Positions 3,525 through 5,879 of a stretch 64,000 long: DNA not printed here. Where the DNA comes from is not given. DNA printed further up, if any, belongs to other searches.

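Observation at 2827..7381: Acyl-CoA ligase co-transcribed with a lone cytoplasmic bis-MGD-type molybdoenzyme, next to mobA: candidate aryl-CoA (de)hydroxylase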

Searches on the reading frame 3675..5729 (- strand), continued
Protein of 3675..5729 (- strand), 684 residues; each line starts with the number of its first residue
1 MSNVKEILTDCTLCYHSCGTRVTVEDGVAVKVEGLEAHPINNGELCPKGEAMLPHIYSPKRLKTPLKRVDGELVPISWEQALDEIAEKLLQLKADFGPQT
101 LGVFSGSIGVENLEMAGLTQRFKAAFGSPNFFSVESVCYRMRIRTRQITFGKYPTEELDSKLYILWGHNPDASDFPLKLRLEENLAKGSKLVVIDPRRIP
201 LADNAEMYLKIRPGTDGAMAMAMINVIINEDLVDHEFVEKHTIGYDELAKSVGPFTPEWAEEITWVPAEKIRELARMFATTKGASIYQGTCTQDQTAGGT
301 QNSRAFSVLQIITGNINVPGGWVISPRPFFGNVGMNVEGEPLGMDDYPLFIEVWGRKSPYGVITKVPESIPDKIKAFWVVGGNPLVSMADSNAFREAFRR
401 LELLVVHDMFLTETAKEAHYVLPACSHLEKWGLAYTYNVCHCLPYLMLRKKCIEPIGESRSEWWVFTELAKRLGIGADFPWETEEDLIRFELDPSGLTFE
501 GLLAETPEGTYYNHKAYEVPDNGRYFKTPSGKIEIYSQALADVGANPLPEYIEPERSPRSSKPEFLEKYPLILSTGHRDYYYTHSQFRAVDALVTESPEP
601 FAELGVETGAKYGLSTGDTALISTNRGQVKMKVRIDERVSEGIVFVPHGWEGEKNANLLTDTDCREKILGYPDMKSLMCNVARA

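Call 28: search_solved_structures(query=window:3675-5729:-, max_evalue=1e-70, show_alignments=3)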
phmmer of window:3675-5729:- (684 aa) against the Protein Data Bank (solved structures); distinct sequences matched with E-value up to 1e-70: 4.
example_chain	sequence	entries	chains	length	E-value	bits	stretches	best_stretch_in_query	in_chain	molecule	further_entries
7qv7_S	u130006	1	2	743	2.2e-85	290.5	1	5-674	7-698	Hydrogen dependent carbon dioxide reductase subunit FdhF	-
2e7z_A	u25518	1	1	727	8e-82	278.7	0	11-316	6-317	Acetylene hydratase Ahy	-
2vpw_A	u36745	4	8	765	7.1e-77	262.3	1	3-651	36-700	THIOSULFATE REDUCTASE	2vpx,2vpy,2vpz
9t1s_L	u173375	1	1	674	3.1e-72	247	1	7-662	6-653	formate dehydrogenase (coenzyme F420)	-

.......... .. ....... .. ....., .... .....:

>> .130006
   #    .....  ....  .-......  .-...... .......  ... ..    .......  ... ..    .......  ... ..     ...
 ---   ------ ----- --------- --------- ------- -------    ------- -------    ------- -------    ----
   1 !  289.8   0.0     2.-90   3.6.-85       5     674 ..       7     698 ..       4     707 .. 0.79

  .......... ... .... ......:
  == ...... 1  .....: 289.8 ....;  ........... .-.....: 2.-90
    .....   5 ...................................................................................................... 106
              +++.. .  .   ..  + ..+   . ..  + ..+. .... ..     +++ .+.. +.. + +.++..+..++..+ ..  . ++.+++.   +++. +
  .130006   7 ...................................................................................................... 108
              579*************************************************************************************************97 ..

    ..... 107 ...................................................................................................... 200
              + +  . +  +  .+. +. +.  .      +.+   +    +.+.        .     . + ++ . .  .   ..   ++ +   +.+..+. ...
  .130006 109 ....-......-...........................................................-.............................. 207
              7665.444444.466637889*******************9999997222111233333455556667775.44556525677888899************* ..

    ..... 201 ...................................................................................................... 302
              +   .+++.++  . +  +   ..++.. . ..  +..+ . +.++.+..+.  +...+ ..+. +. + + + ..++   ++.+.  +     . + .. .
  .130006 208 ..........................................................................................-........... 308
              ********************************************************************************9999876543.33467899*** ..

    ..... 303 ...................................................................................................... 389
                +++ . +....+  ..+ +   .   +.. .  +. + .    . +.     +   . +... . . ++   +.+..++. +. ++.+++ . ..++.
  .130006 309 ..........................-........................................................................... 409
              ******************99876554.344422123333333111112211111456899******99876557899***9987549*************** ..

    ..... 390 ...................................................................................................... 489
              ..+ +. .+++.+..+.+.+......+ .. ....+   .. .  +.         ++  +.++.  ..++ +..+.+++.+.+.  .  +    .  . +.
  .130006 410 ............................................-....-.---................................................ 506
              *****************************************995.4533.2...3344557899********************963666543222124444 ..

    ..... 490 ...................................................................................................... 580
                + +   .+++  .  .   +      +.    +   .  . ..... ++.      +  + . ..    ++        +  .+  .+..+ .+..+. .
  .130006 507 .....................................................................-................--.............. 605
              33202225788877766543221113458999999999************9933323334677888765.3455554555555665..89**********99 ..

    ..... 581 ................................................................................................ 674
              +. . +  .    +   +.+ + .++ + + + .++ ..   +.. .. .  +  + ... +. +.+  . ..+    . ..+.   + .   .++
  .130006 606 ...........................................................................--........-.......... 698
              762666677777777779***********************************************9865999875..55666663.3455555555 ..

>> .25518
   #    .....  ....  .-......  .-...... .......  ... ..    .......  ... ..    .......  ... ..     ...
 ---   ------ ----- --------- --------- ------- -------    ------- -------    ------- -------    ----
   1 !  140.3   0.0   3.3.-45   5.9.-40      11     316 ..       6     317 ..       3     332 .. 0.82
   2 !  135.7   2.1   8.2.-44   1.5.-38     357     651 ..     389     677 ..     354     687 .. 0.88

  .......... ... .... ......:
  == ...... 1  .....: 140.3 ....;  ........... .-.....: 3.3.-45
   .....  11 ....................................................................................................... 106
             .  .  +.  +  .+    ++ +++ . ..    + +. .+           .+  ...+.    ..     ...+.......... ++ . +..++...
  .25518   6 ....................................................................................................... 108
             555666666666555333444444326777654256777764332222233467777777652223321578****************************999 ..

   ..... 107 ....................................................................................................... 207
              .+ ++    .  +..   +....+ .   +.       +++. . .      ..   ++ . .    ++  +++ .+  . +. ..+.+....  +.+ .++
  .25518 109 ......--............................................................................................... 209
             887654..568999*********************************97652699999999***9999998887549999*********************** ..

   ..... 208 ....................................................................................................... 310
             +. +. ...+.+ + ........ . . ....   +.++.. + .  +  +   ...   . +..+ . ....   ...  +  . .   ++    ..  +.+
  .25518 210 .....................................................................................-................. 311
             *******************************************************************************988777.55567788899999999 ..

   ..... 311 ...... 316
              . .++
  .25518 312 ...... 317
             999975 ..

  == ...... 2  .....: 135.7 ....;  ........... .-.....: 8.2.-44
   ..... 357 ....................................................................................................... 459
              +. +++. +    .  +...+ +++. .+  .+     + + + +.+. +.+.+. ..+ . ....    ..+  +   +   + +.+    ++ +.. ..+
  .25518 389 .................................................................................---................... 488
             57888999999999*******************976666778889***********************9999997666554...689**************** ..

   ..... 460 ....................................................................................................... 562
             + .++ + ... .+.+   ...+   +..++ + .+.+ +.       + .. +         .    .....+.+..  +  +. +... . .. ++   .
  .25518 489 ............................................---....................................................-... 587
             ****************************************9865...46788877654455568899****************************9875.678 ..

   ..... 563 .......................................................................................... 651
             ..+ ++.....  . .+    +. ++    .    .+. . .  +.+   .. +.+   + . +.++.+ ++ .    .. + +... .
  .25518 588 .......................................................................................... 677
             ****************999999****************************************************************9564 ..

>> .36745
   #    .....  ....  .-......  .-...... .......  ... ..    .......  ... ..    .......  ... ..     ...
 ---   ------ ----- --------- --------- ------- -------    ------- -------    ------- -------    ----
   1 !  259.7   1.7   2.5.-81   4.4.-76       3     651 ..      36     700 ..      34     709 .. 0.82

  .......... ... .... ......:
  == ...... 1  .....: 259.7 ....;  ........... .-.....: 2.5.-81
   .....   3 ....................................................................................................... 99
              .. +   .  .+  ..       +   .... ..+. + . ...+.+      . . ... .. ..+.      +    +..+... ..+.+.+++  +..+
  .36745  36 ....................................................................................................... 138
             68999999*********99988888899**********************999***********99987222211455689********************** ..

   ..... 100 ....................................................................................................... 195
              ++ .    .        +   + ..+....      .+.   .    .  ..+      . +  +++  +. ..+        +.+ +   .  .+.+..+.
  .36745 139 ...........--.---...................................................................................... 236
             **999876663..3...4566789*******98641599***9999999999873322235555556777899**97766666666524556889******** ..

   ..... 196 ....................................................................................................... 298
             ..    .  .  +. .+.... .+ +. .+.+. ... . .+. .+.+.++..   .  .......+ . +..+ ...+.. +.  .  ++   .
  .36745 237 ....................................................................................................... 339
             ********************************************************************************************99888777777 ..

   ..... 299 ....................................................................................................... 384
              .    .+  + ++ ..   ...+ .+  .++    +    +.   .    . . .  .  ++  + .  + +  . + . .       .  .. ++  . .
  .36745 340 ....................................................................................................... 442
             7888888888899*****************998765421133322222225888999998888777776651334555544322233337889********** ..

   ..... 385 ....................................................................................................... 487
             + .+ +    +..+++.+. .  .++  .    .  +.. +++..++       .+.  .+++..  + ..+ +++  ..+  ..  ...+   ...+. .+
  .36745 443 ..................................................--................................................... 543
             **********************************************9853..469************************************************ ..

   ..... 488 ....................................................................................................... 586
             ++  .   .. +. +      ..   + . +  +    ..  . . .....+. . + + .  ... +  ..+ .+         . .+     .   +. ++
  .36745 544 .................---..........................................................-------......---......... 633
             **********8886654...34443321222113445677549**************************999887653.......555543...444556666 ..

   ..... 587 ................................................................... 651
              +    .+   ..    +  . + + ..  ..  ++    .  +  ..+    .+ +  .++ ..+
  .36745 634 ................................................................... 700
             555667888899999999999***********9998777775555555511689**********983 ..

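Call 29: find_encoding_contigs(protein=P0008, flank=10000, max_places=2)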
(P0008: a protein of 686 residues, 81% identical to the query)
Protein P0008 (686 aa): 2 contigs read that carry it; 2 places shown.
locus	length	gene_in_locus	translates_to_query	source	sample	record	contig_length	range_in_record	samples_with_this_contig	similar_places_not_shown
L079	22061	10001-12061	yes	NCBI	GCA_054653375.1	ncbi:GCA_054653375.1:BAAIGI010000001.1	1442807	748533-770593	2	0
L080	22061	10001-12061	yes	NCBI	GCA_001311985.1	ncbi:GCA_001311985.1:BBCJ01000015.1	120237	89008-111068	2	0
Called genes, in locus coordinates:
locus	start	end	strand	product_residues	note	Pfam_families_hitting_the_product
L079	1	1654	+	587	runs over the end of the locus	PF06505:XylR_N, PF02830:V4R, PF00158:Sigma54_activat, PF14532:Sigma54_activ_2, PF07728:AAA_5 (weak), PF25601:AAA_lid_14, PF02954:HTH_8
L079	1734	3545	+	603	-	PF02743:dCache_1, PF00512:HisKA, PF02518:HATPase_c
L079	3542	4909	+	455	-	PF00072:Response_reg, PF00004:AAA (faint), PF00158:Sigma54_activat, PF01078:Mg_chelatase (faint), PF14532:Sigma54_activ_2, PF07728:AAA_5, PF25601:AAA_lid_14, PF02954:HTH_8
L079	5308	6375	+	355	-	PF00871:Acetate_kinase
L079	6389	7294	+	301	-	PF01515:PTA_PTB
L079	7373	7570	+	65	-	-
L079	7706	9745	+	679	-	PF00571:CBS, PF13426:PAS_9 (faint), PF00158:Sigma54_activat, PF14532:Sigma54_activ_2, PF00004:AAA (weak), PF07728:AAA_5 (weak), PF25601:AAA_lid_14, PF02954:HTH_8, +2 more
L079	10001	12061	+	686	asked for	PF04879:Molybdop_Fe4S4, PF00384:Molybdopterin, PF01568:Molydop_binding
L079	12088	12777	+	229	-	PF12804:NTP_transf_3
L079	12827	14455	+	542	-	PF12729:4HB_MCP_1, PF00672:HAMP (faint), PF00015:MCPsignal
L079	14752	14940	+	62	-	-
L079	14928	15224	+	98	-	PF05016:ParE_toxin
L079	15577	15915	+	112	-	-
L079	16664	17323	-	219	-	-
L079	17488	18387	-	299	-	PF16872:putAbiC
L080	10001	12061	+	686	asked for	PF04879:Molybdop_Fe4S4, PF00384:Molybdopterin, PF01568:Molydop_binding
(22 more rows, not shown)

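Call 30: find_encoding_contigs(protein=P0074, flank=10000, max_places=2)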
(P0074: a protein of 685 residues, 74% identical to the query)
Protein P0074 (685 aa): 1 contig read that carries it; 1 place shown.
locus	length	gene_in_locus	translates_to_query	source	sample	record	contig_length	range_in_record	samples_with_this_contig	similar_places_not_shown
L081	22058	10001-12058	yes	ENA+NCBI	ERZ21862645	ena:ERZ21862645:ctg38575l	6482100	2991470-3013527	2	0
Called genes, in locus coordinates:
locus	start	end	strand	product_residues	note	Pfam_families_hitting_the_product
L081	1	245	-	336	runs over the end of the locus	PF01075:Glyco_transf_9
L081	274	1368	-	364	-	PF13439:Glyco_transf_4, PF13477:Glyco_trans_4_2 (weak), PF13579:Glyco_trans_4_4, PF00534:Glycos_transf_1, PF13692:Glyco_trans_1_4, PF13524:Glyco_trans_1_2 (weak)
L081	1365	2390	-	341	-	PF01075:Glyco_transf_9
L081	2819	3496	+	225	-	PF01163:RIO1 (weak)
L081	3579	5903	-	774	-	PF00989:PAS, PF08448:PAS_4, PF13426:PAS_9 (faint), PF08447:PAS_3, PF00512:HisKA, PF02518:HATPase_c, PF00072:Response_reg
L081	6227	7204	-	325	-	PF02666:PS_Dcarbxylase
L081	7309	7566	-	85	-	PF03703:bPH_2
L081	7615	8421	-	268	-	PF01435:Peptidase_M48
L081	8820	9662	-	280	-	PF00753:Lactamase_B, PF19583:ODP (weak)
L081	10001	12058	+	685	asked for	PF04879:Molybdop_Fe4S4, PF00384:Molybdopterin, PF01568:Molydop_binding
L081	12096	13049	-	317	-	-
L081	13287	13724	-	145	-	PF18050:Cyclophil_like2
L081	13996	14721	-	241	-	PF02627:CMD (weak)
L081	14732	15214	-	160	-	PF07883:Cupin_2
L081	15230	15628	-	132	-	PF02311:AraC_binding (weak), PF07883:Cupin_2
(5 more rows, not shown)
